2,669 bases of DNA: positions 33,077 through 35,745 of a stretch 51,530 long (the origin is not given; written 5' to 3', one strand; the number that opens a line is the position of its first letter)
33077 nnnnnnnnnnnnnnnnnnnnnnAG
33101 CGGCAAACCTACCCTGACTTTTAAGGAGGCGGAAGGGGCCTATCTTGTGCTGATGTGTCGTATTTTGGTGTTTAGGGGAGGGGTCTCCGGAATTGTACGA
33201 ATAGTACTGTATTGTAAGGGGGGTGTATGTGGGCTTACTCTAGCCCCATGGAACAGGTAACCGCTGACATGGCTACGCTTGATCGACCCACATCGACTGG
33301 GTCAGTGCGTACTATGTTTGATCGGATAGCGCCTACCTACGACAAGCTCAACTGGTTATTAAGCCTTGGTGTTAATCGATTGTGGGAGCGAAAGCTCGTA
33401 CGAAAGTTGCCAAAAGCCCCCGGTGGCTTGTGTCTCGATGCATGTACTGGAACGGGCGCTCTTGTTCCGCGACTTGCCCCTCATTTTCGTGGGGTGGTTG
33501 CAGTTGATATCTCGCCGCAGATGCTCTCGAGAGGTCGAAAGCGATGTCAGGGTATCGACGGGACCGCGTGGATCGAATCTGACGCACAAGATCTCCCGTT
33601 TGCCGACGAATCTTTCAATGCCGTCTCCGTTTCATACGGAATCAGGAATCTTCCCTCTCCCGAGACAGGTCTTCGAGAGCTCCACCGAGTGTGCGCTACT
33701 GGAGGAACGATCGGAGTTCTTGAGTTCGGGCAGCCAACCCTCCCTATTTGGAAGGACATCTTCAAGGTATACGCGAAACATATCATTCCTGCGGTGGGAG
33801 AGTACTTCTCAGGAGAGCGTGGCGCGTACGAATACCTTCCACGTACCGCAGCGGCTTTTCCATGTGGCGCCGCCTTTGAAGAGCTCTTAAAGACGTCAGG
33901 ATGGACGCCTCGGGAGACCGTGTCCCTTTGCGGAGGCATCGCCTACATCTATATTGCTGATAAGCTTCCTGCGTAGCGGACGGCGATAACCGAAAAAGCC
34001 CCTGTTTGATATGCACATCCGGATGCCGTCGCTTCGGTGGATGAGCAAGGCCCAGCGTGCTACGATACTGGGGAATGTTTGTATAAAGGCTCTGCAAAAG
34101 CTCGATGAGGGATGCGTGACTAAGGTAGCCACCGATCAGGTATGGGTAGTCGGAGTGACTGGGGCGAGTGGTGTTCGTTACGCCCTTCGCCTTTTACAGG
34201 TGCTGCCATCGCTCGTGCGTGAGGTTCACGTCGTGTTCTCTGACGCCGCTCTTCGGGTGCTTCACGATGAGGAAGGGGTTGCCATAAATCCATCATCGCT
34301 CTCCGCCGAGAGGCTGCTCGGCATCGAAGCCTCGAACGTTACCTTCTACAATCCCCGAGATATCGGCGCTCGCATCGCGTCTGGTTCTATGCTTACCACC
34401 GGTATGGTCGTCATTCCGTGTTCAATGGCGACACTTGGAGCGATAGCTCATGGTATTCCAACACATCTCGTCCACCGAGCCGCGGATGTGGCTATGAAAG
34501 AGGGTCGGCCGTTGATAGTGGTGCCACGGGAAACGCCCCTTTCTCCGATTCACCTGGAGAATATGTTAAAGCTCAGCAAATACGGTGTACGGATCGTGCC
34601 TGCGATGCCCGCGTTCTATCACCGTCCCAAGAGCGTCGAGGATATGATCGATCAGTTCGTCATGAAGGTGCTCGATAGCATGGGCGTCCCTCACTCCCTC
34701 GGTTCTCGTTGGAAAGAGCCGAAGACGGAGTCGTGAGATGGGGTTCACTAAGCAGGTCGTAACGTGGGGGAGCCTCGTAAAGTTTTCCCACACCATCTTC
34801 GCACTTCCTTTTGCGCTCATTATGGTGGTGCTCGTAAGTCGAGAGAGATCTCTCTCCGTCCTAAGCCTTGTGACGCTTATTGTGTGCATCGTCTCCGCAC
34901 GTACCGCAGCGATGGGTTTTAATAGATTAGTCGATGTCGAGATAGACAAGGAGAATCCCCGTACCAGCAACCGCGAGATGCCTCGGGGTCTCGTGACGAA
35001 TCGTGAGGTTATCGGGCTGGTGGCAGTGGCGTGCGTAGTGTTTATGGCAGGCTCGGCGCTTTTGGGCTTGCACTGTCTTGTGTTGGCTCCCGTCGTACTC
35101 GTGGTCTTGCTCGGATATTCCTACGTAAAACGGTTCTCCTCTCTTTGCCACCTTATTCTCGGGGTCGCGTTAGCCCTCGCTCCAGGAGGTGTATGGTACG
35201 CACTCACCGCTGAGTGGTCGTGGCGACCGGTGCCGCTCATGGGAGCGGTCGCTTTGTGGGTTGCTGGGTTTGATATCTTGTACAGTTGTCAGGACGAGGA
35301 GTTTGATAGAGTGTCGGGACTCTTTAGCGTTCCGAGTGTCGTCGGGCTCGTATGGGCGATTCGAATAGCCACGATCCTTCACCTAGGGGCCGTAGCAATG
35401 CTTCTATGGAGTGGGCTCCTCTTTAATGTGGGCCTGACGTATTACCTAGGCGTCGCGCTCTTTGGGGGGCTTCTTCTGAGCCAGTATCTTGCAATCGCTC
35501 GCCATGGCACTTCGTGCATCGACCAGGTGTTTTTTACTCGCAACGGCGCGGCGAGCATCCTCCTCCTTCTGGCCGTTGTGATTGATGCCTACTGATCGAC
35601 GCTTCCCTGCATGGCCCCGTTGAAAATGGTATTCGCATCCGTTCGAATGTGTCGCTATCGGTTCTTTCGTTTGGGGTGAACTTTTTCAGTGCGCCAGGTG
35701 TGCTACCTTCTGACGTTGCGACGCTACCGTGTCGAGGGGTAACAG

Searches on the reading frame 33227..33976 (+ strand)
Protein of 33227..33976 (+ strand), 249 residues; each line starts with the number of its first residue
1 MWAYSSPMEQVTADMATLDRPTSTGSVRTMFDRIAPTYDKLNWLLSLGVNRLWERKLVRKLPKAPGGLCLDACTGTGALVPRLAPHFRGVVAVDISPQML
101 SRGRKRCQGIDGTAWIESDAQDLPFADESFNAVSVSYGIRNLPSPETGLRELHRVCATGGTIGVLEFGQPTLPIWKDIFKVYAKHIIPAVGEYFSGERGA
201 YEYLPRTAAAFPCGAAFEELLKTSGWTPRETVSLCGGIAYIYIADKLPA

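Call 5: search_protein_families(library=pfam, proteins=[window:33227-33976:+], max_evalue=0.01)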
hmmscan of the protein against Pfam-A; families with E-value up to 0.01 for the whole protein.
window:33227-33976:+ (249 aa): 7 families
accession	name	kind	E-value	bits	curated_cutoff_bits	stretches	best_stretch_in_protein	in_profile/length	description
PF01209.24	Ubie_methyltran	-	4.5e-48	164.1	20.1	1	26-245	8-232/233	ubiE/COQ5 methyltransferase family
PF13649.12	Methyltransf_25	-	1.6e-17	64.4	27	1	70-160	2-97/97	Methyltransferase domain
PF08241.18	Methyltransf_11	-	2.5e-17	63.7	21.2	1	70-162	1-93/95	Methyltransferase domain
PF13847.12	Methyltransf_31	-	1.4e-10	41.5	27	1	69-168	7-113/145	Methyltransferase domain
PF08242.18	Methyltransf_12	-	2.7e-09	38.1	30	1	70-161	1-97/98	Methyltransferase domain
PF13489.12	Methyltransf_23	-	1.5e-07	31.7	27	1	51-168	7-120/164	Methyltransferase domain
PF05401.17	NodS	-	0.006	16.9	24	1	70-144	48-124/201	Nodulation protein S (NodS)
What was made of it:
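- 33227..33976 (+): ubiE/menG demethylmenaquinone methyltransferase. PF01209 E 4.5e-48 (call 5).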

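Call 58: search_protein_families(library=ncbifam, proteins=[window:33227-33976:+], max_evalue=0.00001)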
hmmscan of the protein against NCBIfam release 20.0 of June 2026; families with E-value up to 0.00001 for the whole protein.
window:33227-33976:+ (249 aa): 20 families
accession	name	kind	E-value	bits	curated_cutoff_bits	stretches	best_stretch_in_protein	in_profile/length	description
TIGR01934.1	MenG_MenH_UbiE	subfamily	4.6e-63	212.5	158.35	1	27-246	1-223/223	ubiquinone/menaquinone biosynthesis methyltransferase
NF001244.0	PRK00216.1-5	equivalog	2e-62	210.6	216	1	25-246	8-235/236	bifunctional demethylmenaquinone methyltransferase/2-methoxy-6-polyprenyl-1,4-benzoquinol methylase UbiE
NF001241.0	PRK00216.1-2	equivalog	4.1e-48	164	327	1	16-244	4-227/231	demethylmenaquinone methyltransferase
NF001242.0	PRK00216.1-3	equivalog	6.1e-44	150.4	351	1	25-243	28-254/258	bifunctional demethylmenaquinone methyltransferase/2-methoxy-6-polyprenyl-1,4-benzoquinol methylase UbiE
NF052510.1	methyltran_MpqE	exception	4.8e-43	147.2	335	1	26-246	7-234/234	methyl-plastoquinone biosynthesis methyltransferase MpqE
NF001243.0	PRK00216.1-4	equivalog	8.8e-38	130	235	1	26-244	8-231/237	demethylmenaquinone methyltransferase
NF001240.0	PRK00216.1-1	equivalog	1.8e-35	122.2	378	1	17-242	15-246/251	bifunctional demethylmenaquinone methyltransferase/2-methoxy-6-polyprenyl-1,4-benzoquinol methylase UbiE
TIGR02752.1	MenG_heptapren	equivalog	3.7e-35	121.5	419.85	1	26-243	6-228/231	demethylmenaquinone methyltransferase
NF004452.0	PRK05785.1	equivalog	6.5e-16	58.5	207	1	25-213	9-192/228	hypothetical protein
NF043040.1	corrin_prot_MT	hypoth_equivalog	5.8e-12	45.5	180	1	33-171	10-154/216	corrinoid protein-associated methyltransferase CpaM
NF045667.1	MTase_DVU1556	equivalog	7.4e-12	45.2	155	1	56-164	13-119/213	DVU_1556 family methyltransferase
TIGR02072.1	BioC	equivalog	1.3e-10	41.5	184.95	1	49-182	15-150/244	malonyl-ACP O-methyltransferase BioC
NF041537.1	ArsM_AhpD_UU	exception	9.3e-09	34.5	510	1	70-162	81-178/345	arsenite methyltransferase/AhpD domain selenoprotein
NF007610.0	PRK10258.1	equivalog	1.9e-08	34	342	1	27-173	9-147/251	malonyl-ACP O-methyltransferase BioC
TIGR02021.1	BchM-ChlM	equivalog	1.7e-07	30.9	158.9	1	55-133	42-122/218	magnesium protoporphyrin IX methyltransferase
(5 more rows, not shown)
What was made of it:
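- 33227..33976 (+): TIGR01934 scores above its cut-off (call 58).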

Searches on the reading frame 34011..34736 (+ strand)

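Call 5: search_protein_families(library=pfam, proteins=[window:34011-34736:+], max_evalue=0.01)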
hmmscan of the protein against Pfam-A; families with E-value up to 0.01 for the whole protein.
window:34011-34736:+ (241 aa): 1 family
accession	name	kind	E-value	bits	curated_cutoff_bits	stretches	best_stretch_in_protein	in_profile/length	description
PF02441.25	Flavoprotein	-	1.2e-41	142.5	22.7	1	45-223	3-161/162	Flavoprotein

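Call 58: search_protein_families(library=ncbifam, proteins=[window:34011-34736:+], max_evalue=0.00001)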
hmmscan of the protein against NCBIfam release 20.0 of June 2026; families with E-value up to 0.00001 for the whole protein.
window:34011-34736:+ (241 aa): 4 families
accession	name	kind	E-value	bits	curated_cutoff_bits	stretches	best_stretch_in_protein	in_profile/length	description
NF041206.1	VdcB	exception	8.9e-62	208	290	1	46-235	3-183/184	non-oxidative hydroxyarylic acid decarboxylases subunit B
NF004685.0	PRK06029.1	subfamily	1.8e-61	207.5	188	1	46-235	5-185/187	UbiX family flavin prenyltransferase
TIGR00421.1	ubiX_pad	subfamily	7.2e-58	195.3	108.9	1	46-234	3-181/181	UbiX family flavin prenyltransferase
NF041218.1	BagM_FevK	exception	1.1e-48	165.4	420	1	46-235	4-184/215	bagremycin/ferroverdin biosynthesis UbiX family decarboxylase BagM/FevK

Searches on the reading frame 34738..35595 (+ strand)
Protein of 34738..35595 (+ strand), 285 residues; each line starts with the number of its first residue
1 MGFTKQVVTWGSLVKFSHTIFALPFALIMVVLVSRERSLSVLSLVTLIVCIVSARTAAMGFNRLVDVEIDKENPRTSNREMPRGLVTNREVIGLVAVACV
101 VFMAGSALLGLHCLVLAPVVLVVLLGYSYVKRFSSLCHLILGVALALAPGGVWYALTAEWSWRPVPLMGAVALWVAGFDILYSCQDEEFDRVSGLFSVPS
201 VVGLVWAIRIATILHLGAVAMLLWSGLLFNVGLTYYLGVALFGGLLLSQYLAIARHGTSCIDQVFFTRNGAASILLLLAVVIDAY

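Call 5: search_protein_families(library=pfam, proteins=[window:34738-35595:+], max_evalue=0.01)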
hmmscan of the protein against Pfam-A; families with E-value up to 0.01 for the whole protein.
window:34738-35595:+ (285 aa): 1 family
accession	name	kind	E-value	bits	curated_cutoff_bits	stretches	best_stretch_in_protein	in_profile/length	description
PF01040.23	UbiA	-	3.2e-44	151.5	34.2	1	23-260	2-239/250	UbiA prenyltransferase family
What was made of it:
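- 34738..35595 (+): UbiA-family prenyltransferase, MqnP by context. PF01040 E 3.2e-44 (call 5).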

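Call 6: search_protein_families(library=ncbifam, proteins=[window:34738-35595:+], max_evalue=0.01)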
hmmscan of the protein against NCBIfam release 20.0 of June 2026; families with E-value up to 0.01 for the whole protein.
window:34738-35595:+ (285 aa): 19 families
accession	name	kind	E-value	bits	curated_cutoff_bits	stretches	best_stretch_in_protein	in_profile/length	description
NF009524.0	PRK12886.1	equivalog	1.6e-82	277.2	387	1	3-284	4-284/291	prenyltransferase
TIGR01475.1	ubiA_other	subfamily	1.1e-74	251.4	180.8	1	9-284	4-280/282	UbiA-like polyprenyltransferase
NF009526.0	PRK12888.1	equivalog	3.4e-72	243.4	364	1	8-283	16-293/301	4-hydroxybenzoate octaprenyltransferase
NF041586.1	MqnP_DT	exception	8.1e-69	232.4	430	1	10-284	3-276/277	menaquinone biosynthesis prenyltransferase MqnP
NF041584.1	MqnP_SCO4491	exception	2.5e-66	224.3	420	1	11-283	7-281/285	menaquinone biosynthesis prenyltransferase MqnP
NF009515.0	PRK12874.1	equivalog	3.2e-62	210.5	392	1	3-284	4-288/291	4-hydroxybenzoate polyprenyltransferase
NF041585.1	MqnP_Cj_Hp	exception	8.9e-61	205.8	375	1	11-283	5-280/281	menaquinone biosynthesis prenyltransferase MqnP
NF009609.0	PRK13106.1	equivalog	2.8e-49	168.1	349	1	13-284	21-295/301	prenyltransferase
NF009532.0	PRK12895.1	equivalog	9e-35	120.5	414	1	13-282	9-278/286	prenyltransferase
NF009517.0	PRK12876.1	equivalog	5.8e-33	114.6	419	1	16-278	24-290/300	prenyltransferase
TIGR01474.1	ubiA_proteo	equivalog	2.4e-27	96.2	275.45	1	36-283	35-280/282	4-hydroxybenzoate octaprenyltransferase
NF009523.0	PRK12884.1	equivalog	6.1e-15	55.2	269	1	12-260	9-253/279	prenyltransferase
TIGR01473.1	cyoE_ctaB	equivalog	1.2e-12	48.2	210.3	1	13-267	6-265/281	heme o synthase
NF003349.0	PRK04375.1-2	equivalog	4.5e-11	42.5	246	1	25-255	42-275/318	heme o synthase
NF009514.0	PRK12873.1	equivalog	3e-09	36.6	246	1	44-282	49-293/297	4-hydroxybenzoate polyprenyltransferase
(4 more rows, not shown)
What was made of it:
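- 34738..35595 (+): The MqnP exception models match but score below their cut-offs (call 6).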
